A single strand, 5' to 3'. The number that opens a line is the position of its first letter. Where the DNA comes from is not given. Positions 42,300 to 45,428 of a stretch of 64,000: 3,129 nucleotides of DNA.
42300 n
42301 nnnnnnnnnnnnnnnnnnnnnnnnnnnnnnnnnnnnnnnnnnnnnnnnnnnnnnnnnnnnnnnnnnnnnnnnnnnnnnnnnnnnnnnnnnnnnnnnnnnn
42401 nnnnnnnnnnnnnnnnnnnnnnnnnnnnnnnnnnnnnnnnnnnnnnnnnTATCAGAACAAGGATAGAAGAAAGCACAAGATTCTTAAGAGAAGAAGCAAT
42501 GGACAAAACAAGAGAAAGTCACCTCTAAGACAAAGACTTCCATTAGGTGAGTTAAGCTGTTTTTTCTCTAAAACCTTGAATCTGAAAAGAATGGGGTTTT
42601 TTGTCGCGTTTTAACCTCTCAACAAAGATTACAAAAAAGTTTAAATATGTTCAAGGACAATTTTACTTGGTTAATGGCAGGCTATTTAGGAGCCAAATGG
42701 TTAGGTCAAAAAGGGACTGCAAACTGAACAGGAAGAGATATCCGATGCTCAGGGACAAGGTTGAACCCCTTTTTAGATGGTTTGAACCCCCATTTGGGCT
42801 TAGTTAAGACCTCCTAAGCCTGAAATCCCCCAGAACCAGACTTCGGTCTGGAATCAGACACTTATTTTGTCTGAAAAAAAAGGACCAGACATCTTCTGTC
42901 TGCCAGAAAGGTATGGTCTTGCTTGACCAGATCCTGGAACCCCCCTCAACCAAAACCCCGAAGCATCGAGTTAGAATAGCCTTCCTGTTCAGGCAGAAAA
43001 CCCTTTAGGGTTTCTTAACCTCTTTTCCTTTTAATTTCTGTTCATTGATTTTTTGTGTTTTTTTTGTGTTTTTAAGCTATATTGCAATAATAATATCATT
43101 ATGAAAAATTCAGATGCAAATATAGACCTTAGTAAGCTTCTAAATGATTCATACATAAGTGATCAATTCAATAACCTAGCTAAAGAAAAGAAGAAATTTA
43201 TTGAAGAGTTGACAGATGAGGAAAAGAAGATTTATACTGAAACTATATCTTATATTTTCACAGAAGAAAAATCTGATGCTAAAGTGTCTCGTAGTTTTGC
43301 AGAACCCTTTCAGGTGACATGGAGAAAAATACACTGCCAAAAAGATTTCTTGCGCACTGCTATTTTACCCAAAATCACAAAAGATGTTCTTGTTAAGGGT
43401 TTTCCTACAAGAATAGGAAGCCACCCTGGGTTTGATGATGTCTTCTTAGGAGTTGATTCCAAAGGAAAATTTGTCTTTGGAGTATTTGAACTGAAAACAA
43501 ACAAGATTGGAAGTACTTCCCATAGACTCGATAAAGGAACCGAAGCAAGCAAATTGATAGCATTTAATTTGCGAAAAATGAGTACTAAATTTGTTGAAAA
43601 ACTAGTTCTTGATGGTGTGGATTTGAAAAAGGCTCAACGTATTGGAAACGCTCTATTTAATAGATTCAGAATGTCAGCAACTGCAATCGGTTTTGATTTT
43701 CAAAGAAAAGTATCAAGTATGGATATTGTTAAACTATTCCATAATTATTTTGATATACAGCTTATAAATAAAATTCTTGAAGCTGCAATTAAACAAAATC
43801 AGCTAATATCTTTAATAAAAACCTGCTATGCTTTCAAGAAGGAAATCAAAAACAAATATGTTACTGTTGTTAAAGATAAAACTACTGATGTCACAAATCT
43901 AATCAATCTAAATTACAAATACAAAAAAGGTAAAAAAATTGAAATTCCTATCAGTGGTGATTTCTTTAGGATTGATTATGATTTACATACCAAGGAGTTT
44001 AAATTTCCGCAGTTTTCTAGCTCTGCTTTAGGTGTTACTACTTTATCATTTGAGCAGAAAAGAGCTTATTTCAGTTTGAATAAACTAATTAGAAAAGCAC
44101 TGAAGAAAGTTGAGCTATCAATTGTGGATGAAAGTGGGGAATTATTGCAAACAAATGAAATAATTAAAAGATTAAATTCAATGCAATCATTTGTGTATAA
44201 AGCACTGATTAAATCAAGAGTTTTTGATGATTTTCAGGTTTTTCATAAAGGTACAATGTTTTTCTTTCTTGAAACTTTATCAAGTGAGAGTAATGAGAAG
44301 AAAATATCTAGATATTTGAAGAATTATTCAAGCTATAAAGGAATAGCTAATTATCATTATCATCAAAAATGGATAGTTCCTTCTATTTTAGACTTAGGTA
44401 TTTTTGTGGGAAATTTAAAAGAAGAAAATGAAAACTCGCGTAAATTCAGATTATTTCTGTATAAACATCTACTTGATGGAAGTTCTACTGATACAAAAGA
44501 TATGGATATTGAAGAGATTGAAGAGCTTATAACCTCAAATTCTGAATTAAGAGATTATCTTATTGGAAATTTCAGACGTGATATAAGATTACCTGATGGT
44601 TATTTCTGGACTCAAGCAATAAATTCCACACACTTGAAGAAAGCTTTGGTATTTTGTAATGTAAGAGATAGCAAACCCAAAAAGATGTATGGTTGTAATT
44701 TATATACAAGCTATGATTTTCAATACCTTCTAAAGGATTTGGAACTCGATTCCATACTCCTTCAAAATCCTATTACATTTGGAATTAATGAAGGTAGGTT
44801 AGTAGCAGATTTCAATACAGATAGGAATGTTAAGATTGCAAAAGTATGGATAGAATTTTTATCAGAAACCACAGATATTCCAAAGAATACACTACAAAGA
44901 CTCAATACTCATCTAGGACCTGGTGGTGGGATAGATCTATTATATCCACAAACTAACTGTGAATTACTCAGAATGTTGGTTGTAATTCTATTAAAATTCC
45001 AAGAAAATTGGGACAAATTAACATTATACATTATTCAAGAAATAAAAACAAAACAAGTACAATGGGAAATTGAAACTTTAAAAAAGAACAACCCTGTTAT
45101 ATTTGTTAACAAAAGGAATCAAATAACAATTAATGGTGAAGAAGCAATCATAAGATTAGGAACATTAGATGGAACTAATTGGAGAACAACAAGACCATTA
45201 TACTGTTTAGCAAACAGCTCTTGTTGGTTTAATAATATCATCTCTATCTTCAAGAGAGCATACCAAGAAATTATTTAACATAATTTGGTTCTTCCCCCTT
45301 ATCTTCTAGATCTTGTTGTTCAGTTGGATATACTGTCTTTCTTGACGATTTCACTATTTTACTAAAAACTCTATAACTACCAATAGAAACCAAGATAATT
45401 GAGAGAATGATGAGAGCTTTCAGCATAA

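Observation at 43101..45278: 725-aa protein with an Hjc-like PD-(D/E)xK nuclease core and about 570 aa of unrecognised sequence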

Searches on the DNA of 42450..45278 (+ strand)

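Call 15: search_rna_families(source=window, start=42450, end=43150, threshold=evalue, max_evalue=10, show_alignments=2)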
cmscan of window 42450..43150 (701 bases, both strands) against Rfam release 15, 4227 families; matches with E-value up to 10: 2.
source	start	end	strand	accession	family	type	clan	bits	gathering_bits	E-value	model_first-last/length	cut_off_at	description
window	43087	43128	-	RF02389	sau-31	Gene; sRNA;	-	18.7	50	5.4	1-66/66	no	Staphylococcus sRNA sau-31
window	43073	43126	-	RF00746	mir-454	Gene; miRNA;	-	15.8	60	1.9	29-80/103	no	mir-454 microRNA precursor family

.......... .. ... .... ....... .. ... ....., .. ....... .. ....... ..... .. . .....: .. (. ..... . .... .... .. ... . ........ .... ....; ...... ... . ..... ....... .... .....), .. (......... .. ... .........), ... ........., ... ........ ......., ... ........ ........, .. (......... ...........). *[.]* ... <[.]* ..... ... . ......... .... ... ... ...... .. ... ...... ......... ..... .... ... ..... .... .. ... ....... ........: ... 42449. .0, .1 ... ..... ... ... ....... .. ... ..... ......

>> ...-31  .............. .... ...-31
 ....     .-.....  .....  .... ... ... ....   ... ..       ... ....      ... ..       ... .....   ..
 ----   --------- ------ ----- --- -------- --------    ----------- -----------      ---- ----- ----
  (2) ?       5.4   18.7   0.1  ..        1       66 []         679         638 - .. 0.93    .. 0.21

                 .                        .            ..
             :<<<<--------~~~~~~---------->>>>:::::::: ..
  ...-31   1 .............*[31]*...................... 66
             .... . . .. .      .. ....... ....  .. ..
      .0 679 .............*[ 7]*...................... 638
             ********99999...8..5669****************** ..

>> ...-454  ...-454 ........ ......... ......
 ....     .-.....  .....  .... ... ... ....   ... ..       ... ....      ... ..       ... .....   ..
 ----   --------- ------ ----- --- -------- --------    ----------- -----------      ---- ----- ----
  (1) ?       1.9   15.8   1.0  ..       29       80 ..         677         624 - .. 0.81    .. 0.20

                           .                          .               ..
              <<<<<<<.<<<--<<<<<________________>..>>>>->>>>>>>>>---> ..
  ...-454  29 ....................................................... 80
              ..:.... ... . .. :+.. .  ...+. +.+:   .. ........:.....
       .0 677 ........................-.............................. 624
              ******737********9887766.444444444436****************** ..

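Call 116: search_rna_families(source=L012, start=8500, end=10200, threshold=evalue, max_evalue=1)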
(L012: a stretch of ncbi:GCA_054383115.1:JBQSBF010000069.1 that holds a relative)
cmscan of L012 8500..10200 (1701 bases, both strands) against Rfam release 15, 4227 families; matches with E-value up to 1: 4.
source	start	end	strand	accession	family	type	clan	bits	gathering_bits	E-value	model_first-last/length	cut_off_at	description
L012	9360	9441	+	RF00005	tRNA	Gene; tRNA;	CL00001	59.1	29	8.3e-12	1-71/71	no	tRNA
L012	9107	9211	-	RF00005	tRNA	Gene; tRNA;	CL00001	47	29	1.7e-08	1-71/71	no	tRNA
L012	9360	9442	-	RF04354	Plastid-ycf2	Cis-reg;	-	26.2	65.7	0.01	1-75/75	no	Plastid-ycf2 5UTR RNA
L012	9400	9439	-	RF04351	Plastid-psbl-rps4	Cis-reg;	-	21.9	68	0.12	1-53/53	no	Plastid-psbl-rps4 3UTR RNA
